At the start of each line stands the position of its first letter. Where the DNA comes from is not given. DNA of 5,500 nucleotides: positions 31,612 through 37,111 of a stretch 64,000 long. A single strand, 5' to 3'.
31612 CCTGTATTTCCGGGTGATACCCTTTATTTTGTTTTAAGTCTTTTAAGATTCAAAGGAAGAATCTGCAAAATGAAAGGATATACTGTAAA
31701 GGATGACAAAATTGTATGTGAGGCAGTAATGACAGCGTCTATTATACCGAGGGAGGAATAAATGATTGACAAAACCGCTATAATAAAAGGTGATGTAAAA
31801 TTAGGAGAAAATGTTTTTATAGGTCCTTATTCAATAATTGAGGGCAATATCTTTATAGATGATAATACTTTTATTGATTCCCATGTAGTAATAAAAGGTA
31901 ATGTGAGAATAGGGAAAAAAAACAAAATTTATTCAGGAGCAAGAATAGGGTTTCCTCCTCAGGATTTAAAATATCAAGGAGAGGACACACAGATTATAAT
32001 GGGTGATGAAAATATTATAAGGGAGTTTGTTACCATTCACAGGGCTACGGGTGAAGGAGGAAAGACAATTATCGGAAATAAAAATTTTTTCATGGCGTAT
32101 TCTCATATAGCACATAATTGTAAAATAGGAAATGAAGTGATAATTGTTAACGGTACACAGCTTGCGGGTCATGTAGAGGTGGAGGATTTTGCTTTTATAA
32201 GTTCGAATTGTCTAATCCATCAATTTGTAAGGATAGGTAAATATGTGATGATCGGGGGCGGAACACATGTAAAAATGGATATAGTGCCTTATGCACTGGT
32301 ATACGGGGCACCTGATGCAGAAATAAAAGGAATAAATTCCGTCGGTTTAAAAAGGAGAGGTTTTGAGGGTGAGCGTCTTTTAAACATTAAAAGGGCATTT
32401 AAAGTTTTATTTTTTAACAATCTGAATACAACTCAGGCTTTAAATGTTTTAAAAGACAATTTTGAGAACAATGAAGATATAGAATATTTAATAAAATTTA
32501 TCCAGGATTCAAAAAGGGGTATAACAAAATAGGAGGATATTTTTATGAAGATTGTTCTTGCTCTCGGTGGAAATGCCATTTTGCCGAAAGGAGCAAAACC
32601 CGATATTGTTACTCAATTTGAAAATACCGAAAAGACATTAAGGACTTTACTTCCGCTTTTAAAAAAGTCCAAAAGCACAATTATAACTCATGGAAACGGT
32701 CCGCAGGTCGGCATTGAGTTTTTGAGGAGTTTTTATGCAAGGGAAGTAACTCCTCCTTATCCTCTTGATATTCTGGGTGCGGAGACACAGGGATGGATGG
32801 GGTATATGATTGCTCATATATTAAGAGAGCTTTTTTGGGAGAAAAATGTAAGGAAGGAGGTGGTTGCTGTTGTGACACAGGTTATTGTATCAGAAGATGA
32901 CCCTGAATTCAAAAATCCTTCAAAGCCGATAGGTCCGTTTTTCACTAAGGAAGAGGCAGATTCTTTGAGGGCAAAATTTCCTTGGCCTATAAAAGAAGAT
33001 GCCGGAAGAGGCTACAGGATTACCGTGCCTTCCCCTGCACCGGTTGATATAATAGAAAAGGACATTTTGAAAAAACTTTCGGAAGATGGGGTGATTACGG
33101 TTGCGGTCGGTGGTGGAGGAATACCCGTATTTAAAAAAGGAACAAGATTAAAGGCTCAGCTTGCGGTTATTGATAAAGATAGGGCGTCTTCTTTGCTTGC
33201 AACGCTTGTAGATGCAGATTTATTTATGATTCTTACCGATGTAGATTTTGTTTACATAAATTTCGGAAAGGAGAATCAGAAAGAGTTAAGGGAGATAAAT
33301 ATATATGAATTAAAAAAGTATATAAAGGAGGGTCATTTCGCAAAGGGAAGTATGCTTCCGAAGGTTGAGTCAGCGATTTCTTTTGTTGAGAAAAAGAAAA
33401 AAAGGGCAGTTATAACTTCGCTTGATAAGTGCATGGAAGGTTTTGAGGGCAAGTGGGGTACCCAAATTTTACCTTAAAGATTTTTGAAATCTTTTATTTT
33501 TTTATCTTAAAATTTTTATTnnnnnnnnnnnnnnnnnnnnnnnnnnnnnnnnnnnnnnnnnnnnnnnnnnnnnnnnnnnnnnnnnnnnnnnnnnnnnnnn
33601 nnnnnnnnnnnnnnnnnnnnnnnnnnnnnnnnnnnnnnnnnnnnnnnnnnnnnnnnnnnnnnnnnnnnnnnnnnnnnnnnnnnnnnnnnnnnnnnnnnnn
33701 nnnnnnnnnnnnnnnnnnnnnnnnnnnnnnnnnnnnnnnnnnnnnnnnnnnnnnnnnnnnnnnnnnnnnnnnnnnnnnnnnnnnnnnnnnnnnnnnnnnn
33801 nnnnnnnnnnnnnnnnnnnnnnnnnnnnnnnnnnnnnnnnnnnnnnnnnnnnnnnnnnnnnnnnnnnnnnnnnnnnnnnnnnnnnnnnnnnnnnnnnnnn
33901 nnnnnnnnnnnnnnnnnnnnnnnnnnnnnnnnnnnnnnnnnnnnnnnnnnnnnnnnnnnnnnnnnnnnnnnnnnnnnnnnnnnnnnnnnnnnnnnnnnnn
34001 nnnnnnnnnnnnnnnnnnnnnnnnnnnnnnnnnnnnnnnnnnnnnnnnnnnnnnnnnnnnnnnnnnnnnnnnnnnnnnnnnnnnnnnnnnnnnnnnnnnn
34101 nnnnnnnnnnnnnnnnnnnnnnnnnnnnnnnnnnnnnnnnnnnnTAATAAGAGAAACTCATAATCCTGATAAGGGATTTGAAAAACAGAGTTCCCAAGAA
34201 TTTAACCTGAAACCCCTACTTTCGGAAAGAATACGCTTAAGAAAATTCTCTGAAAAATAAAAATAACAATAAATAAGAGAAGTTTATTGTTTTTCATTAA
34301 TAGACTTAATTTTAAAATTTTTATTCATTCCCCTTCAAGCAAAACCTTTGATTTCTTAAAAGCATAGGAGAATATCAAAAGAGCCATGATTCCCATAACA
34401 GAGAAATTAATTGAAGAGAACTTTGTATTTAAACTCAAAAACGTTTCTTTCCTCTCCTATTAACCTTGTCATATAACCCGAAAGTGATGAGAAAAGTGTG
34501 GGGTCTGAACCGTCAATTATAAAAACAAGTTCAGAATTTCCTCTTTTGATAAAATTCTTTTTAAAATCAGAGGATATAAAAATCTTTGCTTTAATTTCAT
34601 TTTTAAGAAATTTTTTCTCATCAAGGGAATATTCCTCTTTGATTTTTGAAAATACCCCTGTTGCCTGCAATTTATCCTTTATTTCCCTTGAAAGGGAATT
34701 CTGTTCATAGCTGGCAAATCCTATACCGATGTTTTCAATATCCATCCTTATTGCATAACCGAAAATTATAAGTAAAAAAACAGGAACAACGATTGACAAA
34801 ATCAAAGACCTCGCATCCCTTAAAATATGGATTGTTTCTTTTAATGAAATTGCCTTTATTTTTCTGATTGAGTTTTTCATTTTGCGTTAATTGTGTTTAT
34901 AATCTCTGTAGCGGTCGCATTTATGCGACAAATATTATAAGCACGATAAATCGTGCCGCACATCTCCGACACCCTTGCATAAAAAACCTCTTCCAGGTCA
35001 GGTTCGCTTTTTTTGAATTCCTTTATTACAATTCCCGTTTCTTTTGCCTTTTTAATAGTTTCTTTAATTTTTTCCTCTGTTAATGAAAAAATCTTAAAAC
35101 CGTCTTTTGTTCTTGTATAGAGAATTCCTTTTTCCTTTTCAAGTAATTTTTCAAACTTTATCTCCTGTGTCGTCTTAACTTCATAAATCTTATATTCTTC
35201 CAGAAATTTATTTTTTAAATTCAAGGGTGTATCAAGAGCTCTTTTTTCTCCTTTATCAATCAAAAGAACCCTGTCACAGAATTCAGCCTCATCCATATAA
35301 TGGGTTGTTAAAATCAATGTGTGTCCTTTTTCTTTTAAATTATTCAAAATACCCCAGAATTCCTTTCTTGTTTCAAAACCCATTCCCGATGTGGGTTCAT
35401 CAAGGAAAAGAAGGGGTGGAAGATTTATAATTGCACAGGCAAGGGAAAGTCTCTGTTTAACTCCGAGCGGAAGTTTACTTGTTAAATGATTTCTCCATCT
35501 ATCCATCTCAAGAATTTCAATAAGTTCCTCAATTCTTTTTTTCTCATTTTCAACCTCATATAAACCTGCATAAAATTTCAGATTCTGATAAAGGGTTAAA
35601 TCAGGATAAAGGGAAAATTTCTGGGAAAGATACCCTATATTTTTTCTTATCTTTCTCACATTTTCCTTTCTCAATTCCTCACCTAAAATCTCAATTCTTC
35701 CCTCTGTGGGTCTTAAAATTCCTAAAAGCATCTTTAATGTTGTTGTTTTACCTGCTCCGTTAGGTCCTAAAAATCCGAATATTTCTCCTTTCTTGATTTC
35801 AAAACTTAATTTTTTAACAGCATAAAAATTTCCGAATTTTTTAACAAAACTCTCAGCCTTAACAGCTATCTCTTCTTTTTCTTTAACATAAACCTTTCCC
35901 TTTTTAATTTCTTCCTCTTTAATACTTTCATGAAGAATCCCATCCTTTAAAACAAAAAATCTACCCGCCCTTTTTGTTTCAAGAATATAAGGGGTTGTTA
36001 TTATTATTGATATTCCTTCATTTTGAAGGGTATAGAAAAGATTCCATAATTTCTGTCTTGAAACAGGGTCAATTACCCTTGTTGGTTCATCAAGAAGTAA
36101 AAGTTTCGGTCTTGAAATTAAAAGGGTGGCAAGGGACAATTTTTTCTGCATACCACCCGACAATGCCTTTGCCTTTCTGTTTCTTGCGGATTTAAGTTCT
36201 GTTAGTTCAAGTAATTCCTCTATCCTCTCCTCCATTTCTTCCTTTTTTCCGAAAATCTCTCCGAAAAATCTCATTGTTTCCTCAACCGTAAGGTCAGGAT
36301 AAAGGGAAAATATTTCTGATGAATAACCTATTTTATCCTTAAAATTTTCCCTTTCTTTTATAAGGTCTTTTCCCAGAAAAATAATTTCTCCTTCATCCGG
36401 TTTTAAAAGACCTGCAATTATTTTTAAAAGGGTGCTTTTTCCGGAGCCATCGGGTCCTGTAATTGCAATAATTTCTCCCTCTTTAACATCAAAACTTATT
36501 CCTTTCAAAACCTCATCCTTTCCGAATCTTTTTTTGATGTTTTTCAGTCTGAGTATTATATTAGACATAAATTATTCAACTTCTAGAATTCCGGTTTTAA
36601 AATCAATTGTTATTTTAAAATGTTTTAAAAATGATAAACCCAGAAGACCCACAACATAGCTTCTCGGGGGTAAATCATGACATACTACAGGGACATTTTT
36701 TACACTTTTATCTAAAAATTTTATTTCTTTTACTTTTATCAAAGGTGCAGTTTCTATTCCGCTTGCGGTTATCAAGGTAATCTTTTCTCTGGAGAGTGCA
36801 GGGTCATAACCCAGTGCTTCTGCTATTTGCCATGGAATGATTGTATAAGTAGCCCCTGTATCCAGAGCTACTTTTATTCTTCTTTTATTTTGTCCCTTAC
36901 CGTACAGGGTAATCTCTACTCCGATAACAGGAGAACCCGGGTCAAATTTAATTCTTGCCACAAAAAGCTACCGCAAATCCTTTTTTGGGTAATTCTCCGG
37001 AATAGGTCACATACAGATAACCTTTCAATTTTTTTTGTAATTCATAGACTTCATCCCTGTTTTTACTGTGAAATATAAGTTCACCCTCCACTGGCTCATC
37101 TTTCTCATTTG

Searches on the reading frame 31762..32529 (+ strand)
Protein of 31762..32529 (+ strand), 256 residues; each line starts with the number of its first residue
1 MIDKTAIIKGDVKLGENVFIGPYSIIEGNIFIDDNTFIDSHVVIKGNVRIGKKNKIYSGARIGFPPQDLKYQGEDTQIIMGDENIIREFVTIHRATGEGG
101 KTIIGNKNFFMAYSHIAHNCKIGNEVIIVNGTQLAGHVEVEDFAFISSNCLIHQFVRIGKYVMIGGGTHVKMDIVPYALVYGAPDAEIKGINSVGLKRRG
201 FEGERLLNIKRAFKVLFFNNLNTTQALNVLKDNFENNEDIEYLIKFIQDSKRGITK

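Call 39: search_protein_families(library=pfam, proteins=[window:31762-32529:+], max_evalue=0.00001)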
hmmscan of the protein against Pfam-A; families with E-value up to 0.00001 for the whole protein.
window:31762-32529:+ (256 aa): 3 families
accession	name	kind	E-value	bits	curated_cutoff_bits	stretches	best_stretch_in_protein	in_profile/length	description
PF00132.30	Hexapep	-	2.6e-29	100.1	27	2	102-135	2-35/36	Bacterial transferase hexapeptide (six repeats)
PF13720.11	Acetyltransf_11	-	1.2e-24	86.9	24.5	1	173-254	1-81/82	Udp N-acetylglucosamine O-acyltransferase; Domain 2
PF25084.1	LbH_EIF2B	-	1e-09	38.8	54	0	91-172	17-95/105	EIF2B subunit epsilon LbH domain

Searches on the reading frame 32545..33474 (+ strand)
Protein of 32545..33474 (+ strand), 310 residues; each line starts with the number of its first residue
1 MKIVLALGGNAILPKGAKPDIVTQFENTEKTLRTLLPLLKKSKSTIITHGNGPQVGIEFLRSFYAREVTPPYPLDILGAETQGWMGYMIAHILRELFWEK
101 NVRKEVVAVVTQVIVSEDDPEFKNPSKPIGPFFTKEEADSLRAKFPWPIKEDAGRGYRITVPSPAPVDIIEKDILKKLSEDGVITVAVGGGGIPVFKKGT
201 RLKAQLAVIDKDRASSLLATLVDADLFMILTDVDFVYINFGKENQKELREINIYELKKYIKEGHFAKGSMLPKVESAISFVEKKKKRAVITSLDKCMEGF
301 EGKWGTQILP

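Call 39: search_protein_families(library=pfam, proteins=[window:32545-33474:+], max_evalue=0.00001)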
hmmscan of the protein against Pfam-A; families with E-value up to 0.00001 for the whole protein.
window:32545-33474:+ (310 aa): 1 family
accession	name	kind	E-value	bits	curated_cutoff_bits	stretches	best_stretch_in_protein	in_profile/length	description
PF00696.33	AA_kinase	-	3.5e-25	89.6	24.9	1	1-292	1-234/234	Amino acid kinase family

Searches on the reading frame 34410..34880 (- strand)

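Call 39: search_protein_families(library=pfam, proteins=[window:34410-34880:-], max_evalue=0.00001)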
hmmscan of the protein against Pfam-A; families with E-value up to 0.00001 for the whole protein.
window:34410-34880:- (157 aa): 1 family
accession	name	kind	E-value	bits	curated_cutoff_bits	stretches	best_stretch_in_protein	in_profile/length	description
PF12698.13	ABC2_membrane_3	-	3.2e-11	43.3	31.6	1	25-143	3-126/347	ABC-2 family transporter protein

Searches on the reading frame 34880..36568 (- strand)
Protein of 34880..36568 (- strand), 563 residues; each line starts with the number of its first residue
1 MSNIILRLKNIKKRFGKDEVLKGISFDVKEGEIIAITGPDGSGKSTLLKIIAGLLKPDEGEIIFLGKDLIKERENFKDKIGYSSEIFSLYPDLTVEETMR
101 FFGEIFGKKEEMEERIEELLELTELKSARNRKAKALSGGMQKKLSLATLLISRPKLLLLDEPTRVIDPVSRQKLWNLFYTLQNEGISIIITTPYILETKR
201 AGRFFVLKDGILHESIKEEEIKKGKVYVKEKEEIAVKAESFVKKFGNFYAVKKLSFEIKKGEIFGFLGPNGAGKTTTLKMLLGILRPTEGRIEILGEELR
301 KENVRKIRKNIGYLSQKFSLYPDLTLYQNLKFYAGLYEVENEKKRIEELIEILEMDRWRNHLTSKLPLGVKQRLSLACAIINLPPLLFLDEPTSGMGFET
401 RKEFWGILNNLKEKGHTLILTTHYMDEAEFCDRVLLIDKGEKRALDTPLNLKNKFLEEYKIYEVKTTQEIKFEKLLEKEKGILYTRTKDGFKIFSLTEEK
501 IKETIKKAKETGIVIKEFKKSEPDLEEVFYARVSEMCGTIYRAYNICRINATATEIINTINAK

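Call 39: search_protein_families(library=pfam, proteins=[window:34880-36568:-], max_evalue=0.00001)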
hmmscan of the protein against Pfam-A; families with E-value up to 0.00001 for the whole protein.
window:34880-36568:- (563 aa): 8 families
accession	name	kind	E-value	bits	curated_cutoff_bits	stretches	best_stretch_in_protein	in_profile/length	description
PF00005.33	ABC_tran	-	1e-73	246.9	25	2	21-163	1-136/137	ABC transporter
PF13304.12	AAA_21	-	9.9e-22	78.8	27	1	112-192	220-297/304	AAA domain, putative AbiEii toxin, Type IV TA system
PF13401.12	AAA_22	-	6.3e-09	36.7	27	0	31-191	5-121/130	AAA domain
PF13555.12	AAA_29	-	1e-08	35.2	27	0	25-59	16-50/61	P-loop containing region of AAA domain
PF00437.27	T2SSE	-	3.3e-07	29.7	24.9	0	32-63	143-174/370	Type II/IV secretion system protein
PF02463.25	SMC_N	-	5.8e-07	29.6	40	0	32-191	25-196/220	RecF/RecN/SMC N terminal domain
PF03215.21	Rad17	-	3.8e-06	27.4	23.8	0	19-59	33-73/186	Rad17 P-loop domain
PF25199.1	nSTAND_NTPase5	-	8.7e-06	26.1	34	0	29-70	39-81/145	Novel STAND NTPase 5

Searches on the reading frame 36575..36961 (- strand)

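Call 59: search_protein_families(library=pfam, proteins=[window:36575-36961:-], max_evalue=0.00001)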
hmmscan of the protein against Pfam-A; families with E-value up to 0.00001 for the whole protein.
window:36575-36961:- (129 aa): 2 families
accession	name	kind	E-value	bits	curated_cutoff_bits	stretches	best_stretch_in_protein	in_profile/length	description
PF13975.11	gag-asp_proteas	-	1.3e-15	58.2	28.2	1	25-114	6-92/92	gag-polyprotein putative aspartyl protease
PF13650.11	Asp_protease_2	-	2.8e-13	50.8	24.3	1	25-111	6-90/90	Aspartyl protease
